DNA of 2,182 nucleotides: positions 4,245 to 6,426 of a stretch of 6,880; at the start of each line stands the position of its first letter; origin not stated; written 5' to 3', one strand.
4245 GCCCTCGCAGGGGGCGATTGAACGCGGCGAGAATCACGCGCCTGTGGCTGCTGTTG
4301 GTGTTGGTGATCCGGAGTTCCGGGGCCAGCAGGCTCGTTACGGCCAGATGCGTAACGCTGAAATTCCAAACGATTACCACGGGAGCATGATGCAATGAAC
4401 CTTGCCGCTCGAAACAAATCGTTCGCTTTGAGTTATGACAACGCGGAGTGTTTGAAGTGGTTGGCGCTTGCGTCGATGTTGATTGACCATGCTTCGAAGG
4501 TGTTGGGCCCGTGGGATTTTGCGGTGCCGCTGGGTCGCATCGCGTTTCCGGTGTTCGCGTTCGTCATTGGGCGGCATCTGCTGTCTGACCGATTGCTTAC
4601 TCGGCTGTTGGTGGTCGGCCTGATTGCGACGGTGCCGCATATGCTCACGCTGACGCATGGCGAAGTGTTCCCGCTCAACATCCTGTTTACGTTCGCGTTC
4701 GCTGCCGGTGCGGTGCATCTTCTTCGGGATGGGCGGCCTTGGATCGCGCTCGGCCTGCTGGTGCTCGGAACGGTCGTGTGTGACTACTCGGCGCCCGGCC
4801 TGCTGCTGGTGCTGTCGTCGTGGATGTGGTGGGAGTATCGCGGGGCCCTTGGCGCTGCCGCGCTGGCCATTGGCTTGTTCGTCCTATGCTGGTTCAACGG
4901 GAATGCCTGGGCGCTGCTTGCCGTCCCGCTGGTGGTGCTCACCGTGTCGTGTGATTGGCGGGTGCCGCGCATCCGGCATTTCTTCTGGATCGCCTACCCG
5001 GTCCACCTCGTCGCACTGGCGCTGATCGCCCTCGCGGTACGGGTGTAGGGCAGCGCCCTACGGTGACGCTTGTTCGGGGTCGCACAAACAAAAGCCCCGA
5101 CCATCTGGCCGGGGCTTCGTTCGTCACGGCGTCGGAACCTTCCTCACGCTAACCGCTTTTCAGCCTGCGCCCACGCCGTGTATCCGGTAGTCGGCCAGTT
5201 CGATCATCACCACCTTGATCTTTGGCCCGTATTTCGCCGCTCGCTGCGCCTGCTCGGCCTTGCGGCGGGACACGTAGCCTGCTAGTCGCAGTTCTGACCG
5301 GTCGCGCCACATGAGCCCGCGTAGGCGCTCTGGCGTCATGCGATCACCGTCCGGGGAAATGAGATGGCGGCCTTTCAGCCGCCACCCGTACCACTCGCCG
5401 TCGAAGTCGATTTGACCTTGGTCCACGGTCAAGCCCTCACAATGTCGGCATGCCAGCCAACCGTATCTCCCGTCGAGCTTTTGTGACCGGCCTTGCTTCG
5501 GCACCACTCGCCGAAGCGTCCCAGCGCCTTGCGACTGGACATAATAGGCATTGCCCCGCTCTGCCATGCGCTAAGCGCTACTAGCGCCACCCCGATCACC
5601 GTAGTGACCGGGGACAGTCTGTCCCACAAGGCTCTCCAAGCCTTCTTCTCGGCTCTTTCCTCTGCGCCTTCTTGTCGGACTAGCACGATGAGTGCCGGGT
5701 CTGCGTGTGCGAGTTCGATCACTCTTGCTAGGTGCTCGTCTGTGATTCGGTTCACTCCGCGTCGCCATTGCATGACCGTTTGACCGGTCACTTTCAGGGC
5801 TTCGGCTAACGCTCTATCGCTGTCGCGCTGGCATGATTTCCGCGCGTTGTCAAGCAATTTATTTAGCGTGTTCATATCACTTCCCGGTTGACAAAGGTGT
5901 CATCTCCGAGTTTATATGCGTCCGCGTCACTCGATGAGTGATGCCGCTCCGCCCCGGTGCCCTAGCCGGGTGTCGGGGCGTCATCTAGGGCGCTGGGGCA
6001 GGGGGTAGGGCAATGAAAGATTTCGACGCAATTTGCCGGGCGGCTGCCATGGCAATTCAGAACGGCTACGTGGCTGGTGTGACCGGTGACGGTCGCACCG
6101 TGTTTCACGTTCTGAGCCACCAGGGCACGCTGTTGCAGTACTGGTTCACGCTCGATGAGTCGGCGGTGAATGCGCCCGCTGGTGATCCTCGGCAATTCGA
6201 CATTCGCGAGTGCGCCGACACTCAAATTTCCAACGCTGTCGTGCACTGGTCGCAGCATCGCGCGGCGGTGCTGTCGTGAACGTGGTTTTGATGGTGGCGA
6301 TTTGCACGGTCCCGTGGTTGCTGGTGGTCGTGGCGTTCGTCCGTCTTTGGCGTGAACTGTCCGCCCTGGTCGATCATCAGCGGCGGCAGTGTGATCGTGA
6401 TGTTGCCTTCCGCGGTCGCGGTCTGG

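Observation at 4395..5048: TraX-family (pilin N-acetylase-like) membrane protein joined by a 4-nt overlap to the end of an inovirus morphogenesis operon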

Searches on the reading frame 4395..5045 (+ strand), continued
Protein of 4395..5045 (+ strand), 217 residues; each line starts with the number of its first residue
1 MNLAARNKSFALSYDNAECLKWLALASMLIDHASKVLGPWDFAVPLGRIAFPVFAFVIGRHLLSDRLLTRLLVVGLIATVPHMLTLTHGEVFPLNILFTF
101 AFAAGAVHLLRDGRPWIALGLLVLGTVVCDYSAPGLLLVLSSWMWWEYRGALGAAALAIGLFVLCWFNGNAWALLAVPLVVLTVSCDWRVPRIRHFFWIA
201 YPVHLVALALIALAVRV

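Call 83: fold_search(model_id=the predicted structure, library=viral)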
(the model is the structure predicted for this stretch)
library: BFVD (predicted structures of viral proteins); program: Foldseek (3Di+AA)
matches with E <= 10: 275; with E <= 0.001: 0
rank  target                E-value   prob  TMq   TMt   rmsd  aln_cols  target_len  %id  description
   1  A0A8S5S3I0            4.3e-01  0.21  0.23  0.09  15.3       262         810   18  Uncharacterized protein [Siphoviridae sp. ctBLh2]
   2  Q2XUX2                4.9e-01  0.12  0.17  0.16  23.1       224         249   16  (no name in the UniProt tables at hand)
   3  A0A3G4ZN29            9.7e-01  0.08  0.17  0.17  20.6       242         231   10  TLC domain-containing protein [Terrestrivirus sp.]
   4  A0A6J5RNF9            1.1e+00  0.33  0.25  0.25   9.2       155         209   12  Imm-5-like domain-containing protein [uncultured Caudovirales phage]
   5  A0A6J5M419            1.2e+00  0.08  0.15  0.18  16.6       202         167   12  Uncharacterized protein [uncultured Caudovirales phage]
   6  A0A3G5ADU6            1.4e+00  0.08  0.14  0.19  19.5       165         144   14  Transmembrane protein [Hyperionvirus sp.]
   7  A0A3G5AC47            1.4e+00  0.08  0.20  0.19  15.4       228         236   12  Uncharacterized protein [Hyperionvirus sp.]
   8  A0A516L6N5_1          1.5e+00  0.06  0.17  0.07  21.1       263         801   10  (no name in the UniProt tables at hand)
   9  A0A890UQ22            1.6e+00  0.11  0.17  0.13  15.7       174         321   14  (no name in the UniProt tables at hand)
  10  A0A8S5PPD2            1.6e+00  0.09  0.18  0.21  14.2       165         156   13  Uncharacterized protein [Siphoviridae sp. ctnsL8]
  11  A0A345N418            1.6e+00  0.06  0.15  0.12  19.9       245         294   10  (no name in the UniProt tables at hand)
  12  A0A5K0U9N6            1.8e+00  0.12  0.26  0.26  18.5       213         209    9  Uncharacterized protein [Yasminevirus sp. GU-2018]
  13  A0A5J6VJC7            1.8e+00  0.08  0.17  0.19  19.6       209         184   11  Uncharacterized protein [Megaviridae environmental sample]
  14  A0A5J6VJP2            1.8e+00  0.07  0.17  0.19  18.2       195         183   13  TspO/MBR family protein [Megaviridae environmental sample]
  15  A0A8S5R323            1.9e+00  0.11  0.17  0.17  18.4       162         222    8  Zinc-ribbon containing domain protein [Myoviridae sp. ctxi06]
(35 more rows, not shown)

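Call 88: search_protein_families(library=padloc, proteins=[window:4395-5045:+], max_evalue=0.01)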
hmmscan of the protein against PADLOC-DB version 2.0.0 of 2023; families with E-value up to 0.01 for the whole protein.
window:4395-5045:+ (217 aa): 0 families

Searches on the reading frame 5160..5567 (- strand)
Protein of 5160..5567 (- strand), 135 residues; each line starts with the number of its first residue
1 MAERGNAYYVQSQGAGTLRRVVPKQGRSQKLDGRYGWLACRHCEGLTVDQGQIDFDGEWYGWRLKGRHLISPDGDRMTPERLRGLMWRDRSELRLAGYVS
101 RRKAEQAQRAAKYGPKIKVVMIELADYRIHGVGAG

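Call 3: search_protein_families(library=pfam, proteins=[window:5160-5567:-], max_evalue=0.1)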
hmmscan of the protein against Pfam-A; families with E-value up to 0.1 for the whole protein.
window:5160-5567:- (135 aa): 1 family
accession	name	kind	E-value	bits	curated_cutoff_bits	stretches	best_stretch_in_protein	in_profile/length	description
PF12375.13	DUF3653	-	1.6e-08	35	22.4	1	56-103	6-52/66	Phage protein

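Call 5: search_protein_families(library=phrogs, proteins=[window:5160-5567:-], max_evalue=0.01)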
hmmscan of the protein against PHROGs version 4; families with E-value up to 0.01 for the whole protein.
window:5160-5567:- (135 aa): 2 families
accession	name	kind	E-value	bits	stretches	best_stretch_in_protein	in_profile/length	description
phrog_25084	-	unknown function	4.9e-23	83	1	51-129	168-242/250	-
phrog_1668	-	tail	0.0071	17.5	1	55-83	62-90/122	tail assembly protein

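Call 88: search_protein_families(library=padloc, proteins=[window:5160-5567:-], max_evalue=0.01)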
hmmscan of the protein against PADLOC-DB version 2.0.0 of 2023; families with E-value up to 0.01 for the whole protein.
window:5160-5567:- (135 aa): 0 families

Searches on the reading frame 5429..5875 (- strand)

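Call 3: search_protein_families(library=pfam, proteins=[window:5429-5875:-], max_evalue=0.1)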
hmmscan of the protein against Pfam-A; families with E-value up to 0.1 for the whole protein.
window:5429-5875:- (148 aa): 5 families
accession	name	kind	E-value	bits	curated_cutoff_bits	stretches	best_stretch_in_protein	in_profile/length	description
PF12472.13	DUF3693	-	1e-09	38.3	21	1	63-107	1-49/60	Phage related protein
PF15943.11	YdaS_toxin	-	0.0011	19.2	30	1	20-51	11-42/65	Bacterial toxin YdaS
PF13830.11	DUF4192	-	0.0059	17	27.8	1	9-110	186-288/321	Domain of unknown function (DUF4192)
PF13384.12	HTH_23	-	0.014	15.7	24.6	1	12-42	12-42/50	Homeodomain-like domain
PF14549.12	P22_Cro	-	0.016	15.4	30.2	0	21-38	13-30/60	DNA-binding transcriptional regulator Cro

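Call 5: search_protein_families(library=phrogs, proteins=[window:5429-5875:-], max_evalue=0.01)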
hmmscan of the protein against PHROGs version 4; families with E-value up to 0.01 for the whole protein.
window:5429-5875:- (148 aa): 5 families
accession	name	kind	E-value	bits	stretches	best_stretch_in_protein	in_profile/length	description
phrog_638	-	transcription regulation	8.1e-24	85.1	1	1-101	1-104/145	transcriptional regulator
phrog_34897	-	unknown function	1.9e-13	51.3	1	1-101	1-103/279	-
phrog_4441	-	DNA, RNA and nucleotide metabolism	2e-12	48.3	1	1-88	2-90/98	HTH DNA binding protein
phrog_8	-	transcription regulation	0.0059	17.1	1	1-52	74-124/346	transcriptional regulator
phrog_36937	-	unknown function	0.0067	17.4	1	29-84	35-93/128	-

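Call 88: search_protein_families(library=padloc, proteins=[window:5429-5875:-], max_evalue=0.01)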
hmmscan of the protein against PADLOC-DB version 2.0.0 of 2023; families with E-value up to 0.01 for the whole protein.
window:5429-5875:- (148 aa): 0 families

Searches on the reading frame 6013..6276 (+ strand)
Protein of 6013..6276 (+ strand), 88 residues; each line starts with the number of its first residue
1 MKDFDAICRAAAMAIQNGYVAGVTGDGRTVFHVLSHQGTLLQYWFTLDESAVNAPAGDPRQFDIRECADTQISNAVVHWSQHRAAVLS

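Call 3: search_protein_families(library=pfam, proteins=[window:6013-6276:+], max_evalue=0.1)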
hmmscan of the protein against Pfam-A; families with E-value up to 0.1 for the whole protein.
window:6013-6276:+ (88 aa): 1 family
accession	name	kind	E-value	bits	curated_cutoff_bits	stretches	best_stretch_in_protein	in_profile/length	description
PF21469.2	BH1974-like_central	-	0.013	16.2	27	1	26-51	16-43/74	BH1974-like, central domain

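Call 5: search_protein_families(library=phrogs, proteins=[window:6013-6276:+], max_evalue=0.01)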
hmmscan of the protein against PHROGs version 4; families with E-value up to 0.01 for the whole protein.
window:6013-6276:+ (88 aa): 0 families

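Call 88: search_protein_families(library=padloc, proteins=[window:6013-6276:+], max_evalue=0.01)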
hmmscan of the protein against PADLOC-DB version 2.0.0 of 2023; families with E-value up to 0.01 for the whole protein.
window:6013-6276:+ (88 aa): 0 families
